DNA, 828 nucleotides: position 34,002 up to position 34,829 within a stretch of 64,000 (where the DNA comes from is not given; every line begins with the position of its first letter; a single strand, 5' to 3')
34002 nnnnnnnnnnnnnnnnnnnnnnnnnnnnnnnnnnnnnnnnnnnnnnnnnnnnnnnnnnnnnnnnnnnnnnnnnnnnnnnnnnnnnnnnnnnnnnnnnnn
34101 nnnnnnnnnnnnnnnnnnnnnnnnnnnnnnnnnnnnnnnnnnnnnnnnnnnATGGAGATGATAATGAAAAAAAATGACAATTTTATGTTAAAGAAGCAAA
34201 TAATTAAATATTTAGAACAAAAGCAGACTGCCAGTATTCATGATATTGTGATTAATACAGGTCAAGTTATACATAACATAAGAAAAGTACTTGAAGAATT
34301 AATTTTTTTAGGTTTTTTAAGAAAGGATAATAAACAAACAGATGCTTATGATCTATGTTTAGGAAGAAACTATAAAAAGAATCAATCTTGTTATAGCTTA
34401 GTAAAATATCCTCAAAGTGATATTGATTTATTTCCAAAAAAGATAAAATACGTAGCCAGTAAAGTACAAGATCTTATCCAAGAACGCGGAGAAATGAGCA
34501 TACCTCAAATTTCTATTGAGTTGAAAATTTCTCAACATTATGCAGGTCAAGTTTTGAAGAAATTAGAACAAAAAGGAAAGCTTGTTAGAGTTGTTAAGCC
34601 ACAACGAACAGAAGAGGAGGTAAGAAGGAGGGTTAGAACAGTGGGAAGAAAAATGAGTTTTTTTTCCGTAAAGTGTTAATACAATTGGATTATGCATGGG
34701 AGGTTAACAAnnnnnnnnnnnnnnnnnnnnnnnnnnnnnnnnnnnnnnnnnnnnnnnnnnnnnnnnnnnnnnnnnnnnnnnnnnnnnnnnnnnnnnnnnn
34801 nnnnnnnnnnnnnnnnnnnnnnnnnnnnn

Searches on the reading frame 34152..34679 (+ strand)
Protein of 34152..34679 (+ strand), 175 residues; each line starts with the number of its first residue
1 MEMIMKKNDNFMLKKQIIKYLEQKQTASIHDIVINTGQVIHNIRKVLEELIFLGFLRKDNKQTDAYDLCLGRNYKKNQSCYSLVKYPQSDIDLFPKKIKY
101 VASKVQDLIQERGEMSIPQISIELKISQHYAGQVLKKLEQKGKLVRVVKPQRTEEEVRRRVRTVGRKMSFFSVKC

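Call 35: search_protein_families(library=pfam, proteins=[window:34152-34679:+], max_evalue=0.01)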
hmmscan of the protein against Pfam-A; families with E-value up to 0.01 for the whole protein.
window:34152-34679:+ (175 aa): 6 families
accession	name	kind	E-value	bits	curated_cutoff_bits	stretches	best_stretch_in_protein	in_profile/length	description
PF09012.17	FeoC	-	2.9e-07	30.9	21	1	104-147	4-47/69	FeoC like transcriptional regulator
PF08220.18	HTH_DeoR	-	0.00051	20.2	21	0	107-147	7-47/57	DeoR-like helix-turn-helix domain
PF01047.28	MarR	-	0.00061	20.1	24.6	1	108-146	11-49/59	MarR family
PF04157.22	EAP30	-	0.0019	18.4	26.8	1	69-146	145-217/219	EAP30/Vps36 family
PF01978.25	TrmB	-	0.007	16.6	25.6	0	109-148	18-55/68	Sugar-specific transcriptional regulator TrmB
PF02082.26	Rrf2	-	0.0097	16.5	30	0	97-144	4-52/132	Iron-dependent Transcriptional regulator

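Call 54: search_protein_families(library=phrogs, proteins=[window:34152-34679:+], max_evalue=0.001)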
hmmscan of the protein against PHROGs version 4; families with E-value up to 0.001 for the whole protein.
window:34152-34679:+ (175 aa): 3 families
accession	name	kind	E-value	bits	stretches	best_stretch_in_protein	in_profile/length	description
phrog_142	-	moron, auxiliary metabolic gene and host takeover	3.3e-09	37.9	1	7-62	7-62/116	Ren-like exclusion protein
phrog_1687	-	transcription regulation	3.5e-06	28.1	1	13-152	3-118/162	MarR family transcrition regulator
phrog_2440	-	transcription regulation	0.00065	20.6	0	105-148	33-79/126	transcriptional regulator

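Call 77: search_solved_structures(query=window:34152-34679:+, max_evalue=1)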
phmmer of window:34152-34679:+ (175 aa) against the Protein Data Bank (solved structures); distinct sequences matched with E-value up to 1: 7.
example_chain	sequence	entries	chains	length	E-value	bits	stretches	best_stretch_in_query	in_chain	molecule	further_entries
1xn7_A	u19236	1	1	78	0.026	17.8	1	104-148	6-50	Hypothetical protein yhgG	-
4awx_B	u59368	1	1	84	0.12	15.6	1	104-149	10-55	FERROUS IRON TRANSPORT PROTEIN C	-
7wqu_B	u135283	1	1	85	0.12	15.6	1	104-149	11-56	Probable [Fe-S]-dependent transcriptional repressor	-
2k02_A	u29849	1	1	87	0.15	15.3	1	104-149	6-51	Ferrous iron transport protein C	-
4d8h_A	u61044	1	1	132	0.43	13.9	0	121-159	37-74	de novo protein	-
2guu_A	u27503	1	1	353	0.49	13.7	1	15-123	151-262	ODcase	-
9g69_A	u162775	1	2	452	0.92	12.8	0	88-164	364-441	Phosphoglucosamine mutase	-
